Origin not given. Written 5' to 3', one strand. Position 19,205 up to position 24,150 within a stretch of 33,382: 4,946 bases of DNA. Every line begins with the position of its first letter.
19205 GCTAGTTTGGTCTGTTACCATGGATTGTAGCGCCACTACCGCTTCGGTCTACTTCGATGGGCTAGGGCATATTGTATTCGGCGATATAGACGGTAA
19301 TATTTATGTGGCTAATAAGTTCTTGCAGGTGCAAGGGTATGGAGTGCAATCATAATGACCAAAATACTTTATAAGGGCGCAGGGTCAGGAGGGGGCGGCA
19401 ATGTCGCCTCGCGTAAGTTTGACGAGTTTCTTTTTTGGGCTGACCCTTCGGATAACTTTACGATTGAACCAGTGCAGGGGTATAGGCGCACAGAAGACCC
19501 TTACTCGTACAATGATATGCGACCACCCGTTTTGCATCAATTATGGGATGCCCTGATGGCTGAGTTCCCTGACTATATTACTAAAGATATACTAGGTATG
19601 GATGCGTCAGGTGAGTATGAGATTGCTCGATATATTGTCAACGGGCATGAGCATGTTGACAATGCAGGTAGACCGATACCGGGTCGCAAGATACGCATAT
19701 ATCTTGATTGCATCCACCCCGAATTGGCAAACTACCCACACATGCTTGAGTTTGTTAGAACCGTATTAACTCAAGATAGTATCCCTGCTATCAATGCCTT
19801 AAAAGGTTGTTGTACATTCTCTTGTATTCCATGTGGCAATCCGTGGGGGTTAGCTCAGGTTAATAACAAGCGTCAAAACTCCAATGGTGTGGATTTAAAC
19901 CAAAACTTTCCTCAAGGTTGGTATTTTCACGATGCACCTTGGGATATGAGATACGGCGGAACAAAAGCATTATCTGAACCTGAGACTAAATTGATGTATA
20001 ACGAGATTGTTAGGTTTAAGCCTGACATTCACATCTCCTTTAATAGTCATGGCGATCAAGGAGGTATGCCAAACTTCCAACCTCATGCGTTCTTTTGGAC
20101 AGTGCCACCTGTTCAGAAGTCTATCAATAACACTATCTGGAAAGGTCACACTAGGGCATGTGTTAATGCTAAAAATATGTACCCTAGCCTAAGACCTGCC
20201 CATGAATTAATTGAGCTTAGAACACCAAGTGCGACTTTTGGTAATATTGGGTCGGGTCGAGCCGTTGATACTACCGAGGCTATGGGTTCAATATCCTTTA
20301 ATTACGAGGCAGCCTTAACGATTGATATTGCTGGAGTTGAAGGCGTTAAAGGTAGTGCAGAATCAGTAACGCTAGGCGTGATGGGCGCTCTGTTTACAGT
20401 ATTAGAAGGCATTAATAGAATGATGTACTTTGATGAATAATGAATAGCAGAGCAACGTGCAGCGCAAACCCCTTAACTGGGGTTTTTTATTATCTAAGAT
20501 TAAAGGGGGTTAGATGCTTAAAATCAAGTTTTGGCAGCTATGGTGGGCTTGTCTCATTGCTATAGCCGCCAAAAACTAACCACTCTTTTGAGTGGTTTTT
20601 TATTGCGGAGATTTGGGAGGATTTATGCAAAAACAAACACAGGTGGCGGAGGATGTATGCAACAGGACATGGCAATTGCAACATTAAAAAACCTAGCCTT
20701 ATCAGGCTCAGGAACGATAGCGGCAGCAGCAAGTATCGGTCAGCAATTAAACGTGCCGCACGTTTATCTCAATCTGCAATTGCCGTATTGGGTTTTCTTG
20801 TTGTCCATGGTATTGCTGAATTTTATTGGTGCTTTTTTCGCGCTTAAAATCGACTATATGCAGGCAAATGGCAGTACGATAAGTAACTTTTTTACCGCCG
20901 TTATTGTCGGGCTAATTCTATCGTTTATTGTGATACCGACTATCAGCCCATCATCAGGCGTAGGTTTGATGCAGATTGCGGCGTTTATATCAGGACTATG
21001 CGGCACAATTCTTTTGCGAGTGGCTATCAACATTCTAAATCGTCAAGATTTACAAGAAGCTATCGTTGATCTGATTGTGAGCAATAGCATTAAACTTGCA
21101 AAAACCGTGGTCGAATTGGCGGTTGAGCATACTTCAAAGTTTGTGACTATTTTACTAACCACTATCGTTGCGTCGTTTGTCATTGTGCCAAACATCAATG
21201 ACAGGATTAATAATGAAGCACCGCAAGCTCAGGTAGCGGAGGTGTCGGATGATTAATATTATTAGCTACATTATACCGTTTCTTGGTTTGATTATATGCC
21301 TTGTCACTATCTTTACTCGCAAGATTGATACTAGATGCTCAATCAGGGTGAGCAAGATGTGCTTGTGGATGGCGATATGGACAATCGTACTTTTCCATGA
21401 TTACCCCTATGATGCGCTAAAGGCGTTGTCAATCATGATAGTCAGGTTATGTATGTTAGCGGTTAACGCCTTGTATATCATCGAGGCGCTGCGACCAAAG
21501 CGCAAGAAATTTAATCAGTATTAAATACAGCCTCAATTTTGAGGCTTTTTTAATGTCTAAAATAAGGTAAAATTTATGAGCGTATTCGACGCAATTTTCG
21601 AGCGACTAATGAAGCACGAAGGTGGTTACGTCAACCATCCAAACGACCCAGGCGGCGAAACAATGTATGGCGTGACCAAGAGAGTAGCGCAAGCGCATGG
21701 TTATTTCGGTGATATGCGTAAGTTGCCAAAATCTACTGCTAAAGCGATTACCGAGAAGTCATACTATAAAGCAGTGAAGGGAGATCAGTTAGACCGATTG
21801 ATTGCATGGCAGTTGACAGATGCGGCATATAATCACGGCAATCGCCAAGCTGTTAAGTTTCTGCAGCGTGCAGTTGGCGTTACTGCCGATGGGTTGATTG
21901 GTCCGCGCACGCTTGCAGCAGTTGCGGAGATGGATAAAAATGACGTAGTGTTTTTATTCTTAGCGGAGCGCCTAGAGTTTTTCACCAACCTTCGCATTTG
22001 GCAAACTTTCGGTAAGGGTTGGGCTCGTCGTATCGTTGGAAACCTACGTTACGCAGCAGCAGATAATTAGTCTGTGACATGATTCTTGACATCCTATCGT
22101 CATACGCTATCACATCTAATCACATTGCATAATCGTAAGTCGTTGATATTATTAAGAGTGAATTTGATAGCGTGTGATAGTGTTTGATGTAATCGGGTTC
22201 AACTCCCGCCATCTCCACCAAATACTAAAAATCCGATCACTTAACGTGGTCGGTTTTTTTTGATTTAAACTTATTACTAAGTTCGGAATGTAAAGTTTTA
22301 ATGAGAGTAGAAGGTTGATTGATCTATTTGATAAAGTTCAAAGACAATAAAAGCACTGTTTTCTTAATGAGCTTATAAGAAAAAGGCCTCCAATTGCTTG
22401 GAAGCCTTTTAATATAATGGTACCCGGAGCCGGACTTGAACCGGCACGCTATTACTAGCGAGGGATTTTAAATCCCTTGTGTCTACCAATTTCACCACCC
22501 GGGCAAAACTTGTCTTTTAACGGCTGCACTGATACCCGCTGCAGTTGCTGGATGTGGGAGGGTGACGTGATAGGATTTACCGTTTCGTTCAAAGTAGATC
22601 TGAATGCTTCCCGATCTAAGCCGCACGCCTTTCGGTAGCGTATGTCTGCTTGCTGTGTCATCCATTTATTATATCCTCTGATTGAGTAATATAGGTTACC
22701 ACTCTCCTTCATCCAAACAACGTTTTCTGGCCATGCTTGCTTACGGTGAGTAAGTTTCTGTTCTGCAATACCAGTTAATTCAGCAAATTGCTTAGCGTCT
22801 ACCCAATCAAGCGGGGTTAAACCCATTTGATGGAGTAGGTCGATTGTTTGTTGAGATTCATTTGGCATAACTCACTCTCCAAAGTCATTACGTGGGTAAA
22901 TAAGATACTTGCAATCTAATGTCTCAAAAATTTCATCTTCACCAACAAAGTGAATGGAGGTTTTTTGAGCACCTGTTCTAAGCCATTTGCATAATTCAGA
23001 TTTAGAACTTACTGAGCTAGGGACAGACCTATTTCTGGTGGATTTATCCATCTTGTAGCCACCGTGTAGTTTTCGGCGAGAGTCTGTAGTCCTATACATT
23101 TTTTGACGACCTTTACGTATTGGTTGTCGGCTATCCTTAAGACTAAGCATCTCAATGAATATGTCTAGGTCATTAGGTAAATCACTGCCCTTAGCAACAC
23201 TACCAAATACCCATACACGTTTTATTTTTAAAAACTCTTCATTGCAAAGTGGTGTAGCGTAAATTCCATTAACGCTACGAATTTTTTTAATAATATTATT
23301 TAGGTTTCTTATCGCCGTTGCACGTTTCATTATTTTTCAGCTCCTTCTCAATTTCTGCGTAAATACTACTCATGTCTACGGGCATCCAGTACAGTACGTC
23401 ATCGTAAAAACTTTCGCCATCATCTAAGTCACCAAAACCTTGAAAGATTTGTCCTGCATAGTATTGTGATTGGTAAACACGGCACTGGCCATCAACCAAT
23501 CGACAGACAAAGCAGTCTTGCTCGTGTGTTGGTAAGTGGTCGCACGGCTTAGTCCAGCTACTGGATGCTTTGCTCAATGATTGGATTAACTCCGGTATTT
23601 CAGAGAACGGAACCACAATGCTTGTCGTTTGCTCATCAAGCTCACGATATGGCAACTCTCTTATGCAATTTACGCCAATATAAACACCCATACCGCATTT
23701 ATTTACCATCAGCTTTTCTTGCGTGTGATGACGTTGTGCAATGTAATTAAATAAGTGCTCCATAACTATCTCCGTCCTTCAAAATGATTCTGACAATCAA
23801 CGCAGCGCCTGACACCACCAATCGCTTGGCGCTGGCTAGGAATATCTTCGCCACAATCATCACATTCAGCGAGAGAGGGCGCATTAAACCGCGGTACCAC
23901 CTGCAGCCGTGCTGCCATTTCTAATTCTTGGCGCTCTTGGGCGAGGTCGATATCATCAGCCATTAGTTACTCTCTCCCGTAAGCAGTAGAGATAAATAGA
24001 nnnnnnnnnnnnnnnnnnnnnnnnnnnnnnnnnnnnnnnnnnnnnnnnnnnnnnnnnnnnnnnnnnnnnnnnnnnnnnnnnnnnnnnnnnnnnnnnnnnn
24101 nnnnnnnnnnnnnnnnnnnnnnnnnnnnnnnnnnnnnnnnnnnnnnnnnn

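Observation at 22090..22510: attP-like site with arm-type TGATAG repeats and a tRNA 3' fragment next to a complete tRNA-Leu, with no integrase anywhere in the window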

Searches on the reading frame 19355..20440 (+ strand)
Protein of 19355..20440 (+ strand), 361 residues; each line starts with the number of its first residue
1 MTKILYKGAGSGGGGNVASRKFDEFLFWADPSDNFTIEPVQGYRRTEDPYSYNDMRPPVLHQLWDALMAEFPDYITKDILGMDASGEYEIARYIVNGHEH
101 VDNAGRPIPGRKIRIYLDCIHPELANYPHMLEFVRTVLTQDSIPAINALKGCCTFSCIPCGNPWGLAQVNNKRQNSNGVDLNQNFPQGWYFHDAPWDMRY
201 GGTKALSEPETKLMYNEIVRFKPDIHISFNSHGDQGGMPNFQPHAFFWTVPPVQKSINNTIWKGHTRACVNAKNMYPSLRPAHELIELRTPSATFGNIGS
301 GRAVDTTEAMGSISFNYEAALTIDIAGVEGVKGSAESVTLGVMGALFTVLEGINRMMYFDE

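Call 29: search_protein_families(library=pfam, proteins=[window:19355-20440:+], max_evalue=0.001)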
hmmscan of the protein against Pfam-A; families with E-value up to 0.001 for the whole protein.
window:19355-20440:+ (361 aa): 1 family
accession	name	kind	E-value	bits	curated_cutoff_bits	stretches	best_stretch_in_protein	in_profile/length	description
PF00246.29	Peptidase_M14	-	7.2e-10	39.4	21.6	1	130-233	66-183/286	Zinc carboxypeptidase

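Call 39: find_encoding_contigs(protein=window:19355-20440:+, flank=10000, max_places=10)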
Protein window:19355-20440:+ (361 aa): no gene with exactly this product is on record in the collection.

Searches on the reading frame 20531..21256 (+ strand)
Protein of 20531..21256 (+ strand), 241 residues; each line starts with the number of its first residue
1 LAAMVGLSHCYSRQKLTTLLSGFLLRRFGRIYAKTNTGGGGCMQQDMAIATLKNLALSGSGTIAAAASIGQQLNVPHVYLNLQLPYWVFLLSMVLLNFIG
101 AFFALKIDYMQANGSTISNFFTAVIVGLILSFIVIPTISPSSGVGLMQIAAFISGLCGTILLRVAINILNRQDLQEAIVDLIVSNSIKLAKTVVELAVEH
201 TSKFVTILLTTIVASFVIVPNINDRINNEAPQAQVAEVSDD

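Call 29: search_protein_families(library=pfam, proteins=[window:20531-21256:+], max_evalue=0.001)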
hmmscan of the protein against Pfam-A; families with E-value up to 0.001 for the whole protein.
window:20531-21256:+ (241 aa): 0 families

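Call 32: search_protein_families(library=phrogs, proteins=[window:20531-21256:+], max_evalue=0.001)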
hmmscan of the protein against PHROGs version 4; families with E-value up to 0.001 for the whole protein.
window:20531-21256:+ (241 aa): 0 families

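Call 38: find_encoding_contigs(protein=window:20531-21256:+, flank=10000, max_places=10)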
Protein window:20531-21256:+ (241 aa): no gene with exactly this product is on record in the collection.

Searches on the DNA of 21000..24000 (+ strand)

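Call 4: search_dna_similar(query=window:21000-24000:+, collection=phages, mode=near)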
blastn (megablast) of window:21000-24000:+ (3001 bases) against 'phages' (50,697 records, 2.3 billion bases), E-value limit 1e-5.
Records with a match: 39; places in all: 41; records where one place covers at least 80% of the query: 0.
Best place of each record, by identity: >=99% 6; 95-99% 11; 90-95% 3; 80-90% 17; 60-80% 2.
By first word of the organism name: Klebsiella 12; Salmonella 10; Serratia 6; Aeromonas 5; Acinetobacter 3; Psychrobacter 2; Shigella 1.
By host as written in the record: Klebsiella pneumoniae 14; Salmonella enterica 4; - 3; Psychrobacter sp. MV2 2; Klebsiella pneumoniae K6592 2; Salmonella enterica subsp. enterica serovar Albany 2; Aeromonas hydrophila ZPAH75 2; Aeromonas sp. 2; and 8 more.
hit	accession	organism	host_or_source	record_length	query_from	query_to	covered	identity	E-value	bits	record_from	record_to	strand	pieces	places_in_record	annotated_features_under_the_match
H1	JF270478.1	Psychrobacter phage Psymv2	Psychrobacter sp. MV2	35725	544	1208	22%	78.0%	3e-112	412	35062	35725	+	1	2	phage endolysin | part of prophage attP (integration site)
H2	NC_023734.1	Psychrobacter phage Psymv2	Psychrobacter sp. MV2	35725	544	1208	22%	78.0%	3e-112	412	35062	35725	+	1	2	endolysin | part of prophage attP (integration site)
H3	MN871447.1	Serratia phage KpLz_1_41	Klebsiella pneumoniae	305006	1418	1508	3%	86.8%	3e-18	100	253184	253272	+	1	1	record has no annotation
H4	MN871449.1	Serratia phage KpXa_1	Klebsiella pneumoniae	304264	1418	1508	3%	86.8%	3e-18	100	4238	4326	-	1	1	record has no annotation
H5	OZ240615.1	Klebsiella phage vB_KpM_Centimanus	-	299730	1418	1508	3%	84.6%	6e-15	90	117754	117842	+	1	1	tRNA-Leu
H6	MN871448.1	Serratia phage KpSz_1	Klebsiella pneumoniae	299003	1418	1508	3%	84.6%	6e-15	90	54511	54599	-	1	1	record has no annotation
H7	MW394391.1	Klebsiella phage vB_KpM_FBKp24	Klebsiella pneumoniae K6592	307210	1418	1508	3%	84.6%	6e-15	90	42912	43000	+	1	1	tRNA-Leu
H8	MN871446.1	Klebsiella phage KpLz-2_45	Klebsiella pneumoniae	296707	1418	1508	3%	84.6%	6e-15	90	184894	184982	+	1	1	tRNA-Leu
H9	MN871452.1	Serratia phage KpZh_1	Klebsiella pneumoniae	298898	1418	1508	3%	84.6%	6e-15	90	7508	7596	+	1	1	record has no annotation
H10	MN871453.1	Serratia phage KpZh_LPS_45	Klebsiella pneumoniae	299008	1418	1508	3%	84.6%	6e-15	90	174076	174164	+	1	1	record has no annotation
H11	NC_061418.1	Klebsiella phage KpLz-2_45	Klebsiella pneumoniae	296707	1418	1508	3%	84.6%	6e-15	90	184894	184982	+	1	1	tRNA-Leu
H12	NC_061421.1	Klebsiella phage vB_KpM_FBKp24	Klebsiella pneumoniae K6592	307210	1418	1508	3%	84.6%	6e-15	90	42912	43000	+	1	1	tRNA-Leu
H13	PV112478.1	Klebsiella phage LPKP23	Klebsiella pneumoniae LKP303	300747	1418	1508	3%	83.5%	3e-13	84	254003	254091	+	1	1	tRNA-Leu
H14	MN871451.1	Serratia phage KpYy_2_45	Klebsiella pneumoniae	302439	1439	1508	2%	91.4%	1e-16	95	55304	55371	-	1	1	record has no annotation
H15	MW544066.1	Salmonella phage vB_SalP_TR2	Salmonella enterica subsp. enterica ...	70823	1429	1498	2%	90.0%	6e-15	90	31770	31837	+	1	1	none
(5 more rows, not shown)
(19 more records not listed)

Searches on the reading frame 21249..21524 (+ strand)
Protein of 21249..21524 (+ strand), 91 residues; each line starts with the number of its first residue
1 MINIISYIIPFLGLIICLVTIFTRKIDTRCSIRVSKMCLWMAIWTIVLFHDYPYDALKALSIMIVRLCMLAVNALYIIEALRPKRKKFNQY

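Call 10: search_protein_families(library=pfam, proteins=[window:21249-21524:+], max_evalue=0.01)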
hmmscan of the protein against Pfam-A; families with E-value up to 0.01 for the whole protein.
window:21249-21524:+ (91 aa): 0 families

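Call 51: find_encoding_contigs(protein=window:21249-21524:+, flank=10000, max_places=10)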
Protein window:21249-21524:+ (91 aa): no gene with exactly this product is on record in the collection.

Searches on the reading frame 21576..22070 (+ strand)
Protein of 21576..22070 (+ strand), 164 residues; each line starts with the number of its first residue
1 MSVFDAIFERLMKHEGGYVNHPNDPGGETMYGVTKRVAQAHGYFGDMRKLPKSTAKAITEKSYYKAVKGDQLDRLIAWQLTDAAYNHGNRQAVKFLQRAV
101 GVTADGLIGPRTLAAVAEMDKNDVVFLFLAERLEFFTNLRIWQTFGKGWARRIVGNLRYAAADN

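Call 10: search_protein_families(library=pfam, proteins=[window:21576-22070:+], max_evalue=0.01)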
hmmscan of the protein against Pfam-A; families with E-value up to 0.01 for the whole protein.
window:21576-22070:+ (164 aa): 3 families
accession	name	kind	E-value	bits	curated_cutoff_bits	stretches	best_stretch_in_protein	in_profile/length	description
PF05838.17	Glyco_hydro_108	-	6.3e-25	88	21.2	1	9-88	2-85/85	Glycosyl hydrolase 108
PF09374.15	PG_binding_3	-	4.3e-08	33.7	24.6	1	92-153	2-75/76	Predicted Peptidoglycan domain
PF01471.23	PG_binding_1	-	0.0011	19.5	23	1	86-115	27-56/57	Putative peptidoglycan binding domain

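Call 16: find_encoding_contigs(protein=window:21576-22070:+, flank=10000, max_places=10)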
Protein window:21576-22070:+ (164 aa): 24 contigs read that carry it; 10 places shown.
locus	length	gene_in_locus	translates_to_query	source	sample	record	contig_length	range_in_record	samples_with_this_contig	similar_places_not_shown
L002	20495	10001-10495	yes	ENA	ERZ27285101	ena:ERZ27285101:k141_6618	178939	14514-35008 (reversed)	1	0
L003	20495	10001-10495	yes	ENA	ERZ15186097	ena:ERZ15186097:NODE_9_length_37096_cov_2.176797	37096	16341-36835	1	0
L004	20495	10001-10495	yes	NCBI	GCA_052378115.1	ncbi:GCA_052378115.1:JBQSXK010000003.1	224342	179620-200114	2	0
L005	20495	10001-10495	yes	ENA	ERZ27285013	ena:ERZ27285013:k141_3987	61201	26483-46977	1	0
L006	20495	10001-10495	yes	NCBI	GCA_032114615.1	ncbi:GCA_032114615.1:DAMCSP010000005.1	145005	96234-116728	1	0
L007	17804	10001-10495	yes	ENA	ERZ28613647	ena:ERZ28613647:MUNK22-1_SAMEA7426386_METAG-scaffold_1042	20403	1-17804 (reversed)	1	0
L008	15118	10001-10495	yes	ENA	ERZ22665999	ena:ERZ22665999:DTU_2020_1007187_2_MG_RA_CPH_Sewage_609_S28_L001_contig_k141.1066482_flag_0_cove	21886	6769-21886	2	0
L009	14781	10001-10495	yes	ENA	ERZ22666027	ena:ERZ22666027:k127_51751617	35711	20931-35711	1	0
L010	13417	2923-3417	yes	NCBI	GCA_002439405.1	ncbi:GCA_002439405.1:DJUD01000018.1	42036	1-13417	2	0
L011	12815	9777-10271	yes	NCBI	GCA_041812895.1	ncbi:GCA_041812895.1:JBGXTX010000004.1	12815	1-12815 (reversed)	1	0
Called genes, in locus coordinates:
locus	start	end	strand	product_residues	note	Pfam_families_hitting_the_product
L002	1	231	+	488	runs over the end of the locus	-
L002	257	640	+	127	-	PF22296:bAvd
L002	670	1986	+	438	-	PF00078:RVT_1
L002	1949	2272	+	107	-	-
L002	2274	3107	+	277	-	PF05100:Phage_tail_L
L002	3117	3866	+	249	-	PF14464:Prok-JAB, PF00877:NLPC_P60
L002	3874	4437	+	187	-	-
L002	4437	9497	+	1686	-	PF24801:FNIII-A_GpJ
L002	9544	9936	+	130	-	-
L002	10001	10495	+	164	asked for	PF05838:Glyco_hydro_108, PF09374:PG_binding_3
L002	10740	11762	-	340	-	PF07714:PK_Tyr_Ser-Thr, PF00069:Pkinase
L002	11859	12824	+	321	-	PF13191:AAA_16 (faint), PF13401:AAA_22 (faint), PF05673:DUF815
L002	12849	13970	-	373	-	PF23023:Anti-Pycsar_Apyc1, PF00753:Lactamase_B, PF12706:Lactamase_B_2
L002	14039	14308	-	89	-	-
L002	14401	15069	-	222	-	PF02798:GST_N, PF13417:GST_N_3, PF13409:GST_N_2, PF00043:GST_C (weak)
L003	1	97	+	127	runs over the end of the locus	PF22296:bAvd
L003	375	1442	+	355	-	PF00078:RVT_1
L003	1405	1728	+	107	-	-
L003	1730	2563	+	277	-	PF05100:Phage_tail_L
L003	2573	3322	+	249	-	PF14464:Prok-JAB, PF00877:NLPC_P60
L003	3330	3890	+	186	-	-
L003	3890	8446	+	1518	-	PF24801:FNIII-A_GpJ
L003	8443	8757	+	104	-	-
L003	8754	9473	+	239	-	-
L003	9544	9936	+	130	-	-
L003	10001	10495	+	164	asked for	PF05838:Glyco_hydro_108, PF09374:PG_binding_3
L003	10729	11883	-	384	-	PF00589:Phage_integrase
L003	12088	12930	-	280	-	PF02767:DNA_pol3_beta_2 (weak)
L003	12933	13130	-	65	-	PF01258:zf-dskA_traR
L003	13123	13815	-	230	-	PF13392:HNH_3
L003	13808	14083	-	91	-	-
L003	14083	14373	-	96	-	-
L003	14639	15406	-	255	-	PF00717:Peptidase_S24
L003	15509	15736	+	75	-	-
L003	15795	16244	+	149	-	PF06892:Phage_CP76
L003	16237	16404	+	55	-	-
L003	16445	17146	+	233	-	PF09669:Phage_pRha, PF03374:ANT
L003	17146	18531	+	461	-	PF07120:DUF1376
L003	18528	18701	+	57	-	-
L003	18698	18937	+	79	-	-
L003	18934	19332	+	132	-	-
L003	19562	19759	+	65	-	-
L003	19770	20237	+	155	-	PF19905:DUF6378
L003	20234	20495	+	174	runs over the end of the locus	?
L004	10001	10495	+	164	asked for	PF05838:Glyco_hydro_108, PF09374:PG_binding_3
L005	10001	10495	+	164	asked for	PF05838:Glyco_hydro_108, PF09374:PG_binding_3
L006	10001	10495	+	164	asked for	PF05838:Glyco_hydro_108, PF09374:PG_binding_3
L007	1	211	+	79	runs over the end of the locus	-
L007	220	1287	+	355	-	PF00078:RVT_1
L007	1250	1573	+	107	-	-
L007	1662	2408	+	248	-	PF05100:Phage_tail_L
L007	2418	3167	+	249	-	PF14464:Prok-JAB, PF00877:NLPC_P60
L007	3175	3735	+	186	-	-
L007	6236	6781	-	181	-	-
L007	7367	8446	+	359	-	-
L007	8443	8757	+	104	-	-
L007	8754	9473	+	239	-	-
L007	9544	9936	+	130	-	-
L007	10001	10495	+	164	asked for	PF05838:Glyco_hydro_108, PF09374:PG_binding_3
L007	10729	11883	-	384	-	PF00589:Phage_integrase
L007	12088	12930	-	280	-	PF02767:DNA_pol3_beta_2 (weak)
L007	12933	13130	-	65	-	PF01258:zf-dskA_traR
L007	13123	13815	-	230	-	PF13392:HNH_3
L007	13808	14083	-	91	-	-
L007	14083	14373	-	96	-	-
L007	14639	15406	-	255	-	PF00717:Peptidase_S24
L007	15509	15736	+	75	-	-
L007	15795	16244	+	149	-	PF06892:Phage_CP76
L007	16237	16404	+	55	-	-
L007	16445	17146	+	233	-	PF09669:Phage_pRha, PF03374:ANT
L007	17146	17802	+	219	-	?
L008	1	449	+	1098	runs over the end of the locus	PF10145:PhageMin_Tail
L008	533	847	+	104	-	PF05939:Phage_min_tail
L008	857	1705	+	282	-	PF25670:Phage_tail_C_2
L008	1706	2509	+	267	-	-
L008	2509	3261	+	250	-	PF14464:Prok-JAB, PF00877:NLPC_P60 (weak)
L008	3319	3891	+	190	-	-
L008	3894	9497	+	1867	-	PF24801:FNIII-A_GpJ, PF13550:Phage-tail_3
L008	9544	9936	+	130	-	-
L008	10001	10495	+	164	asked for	PF05838:Glyco_hydro_108, PF09374:PG_binding_3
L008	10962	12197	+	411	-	PF13356:Arm-DNA-bind_3, PF14659:Phage_int_SAM_3, PF22022:Phage_int_M, PF00589:Phage_integrase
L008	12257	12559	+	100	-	PF07927:HicA_toxin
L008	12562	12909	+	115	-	PF05534:HicB, PF03869:Arc (weak)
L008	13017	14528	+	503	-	-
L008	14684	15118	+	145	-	?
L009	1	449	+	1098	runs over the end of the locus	PF10145:PhageMin_Tail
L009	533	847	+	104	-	PF05939:Phage_min_tail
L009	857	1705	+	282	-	PF25670:Phage_tail_C_2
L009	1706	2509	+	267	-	-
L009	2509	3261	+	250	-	PF14464:Prok-JAB, PF00877:NLPC_P60 (weak)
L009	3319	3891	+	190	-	-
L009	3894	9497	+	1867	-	PF24801:FNIII-A_GpJ, PF13550:Phage-tail_3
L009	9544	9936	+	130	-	-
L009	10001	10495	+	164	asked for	PF05838:Glyco_hydro_108, PF09374:PG_binding_3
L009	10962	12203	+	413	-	PF13356:Arm-DNA-bind_3, PF14659:Phage_int_SAM_3, PF22022:Phage_int_M, PF00589:Phage_integrase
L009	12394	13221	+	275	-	-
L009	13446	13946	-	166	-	-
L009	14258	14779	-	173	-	?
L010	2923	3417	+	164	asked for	PF05838:Glyco_hydro_108, PF09374:PG_binding_3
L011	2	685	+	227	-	?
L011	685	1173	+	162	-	-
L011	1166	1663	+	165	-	PF08875:DUF1833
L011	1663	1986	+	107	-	-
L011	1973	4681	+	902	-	-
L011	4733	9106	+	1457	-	PF08757:CotH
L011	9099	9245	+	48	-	-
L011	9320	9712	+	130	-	-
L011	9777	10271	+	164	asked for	PF05838:Glyco_hydro_108, PF09374:PG_binding_3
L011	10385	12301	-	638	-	PF01757:Acyl_transf_3, PF19040:SGNH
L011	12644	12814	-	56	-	?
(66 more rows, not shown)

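Call 35: search_protein_families(library=pfam, proteins=[L003:10729-11883:-], max_evalue=0.1)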
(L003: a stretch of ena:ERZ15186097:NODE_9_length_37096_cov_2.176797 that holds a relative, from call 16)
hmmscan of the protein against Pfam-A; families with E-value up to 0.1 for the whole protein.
L003:10729-11883:- (384 aa): 4 families
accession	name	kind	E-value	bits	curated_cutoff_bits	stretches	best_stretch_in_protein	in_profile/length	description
PF00589.27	Phage_integrase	-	1.9e-13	51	27.1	1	196-365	5-165/172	Phage integrase family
PF22022.2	Phage_int_M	-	0.0014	19.3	27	1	90-171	1-85/96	Phage integrase central domain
PF12167.14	Arm-DNA-bind_2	-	0.006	17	22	1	11-56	1-47/65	Arm DNA-binding domain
PF24624.1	Int_N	-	0.049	14.8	27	1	144-183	60-98/100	Phage integrase, N-terminal domain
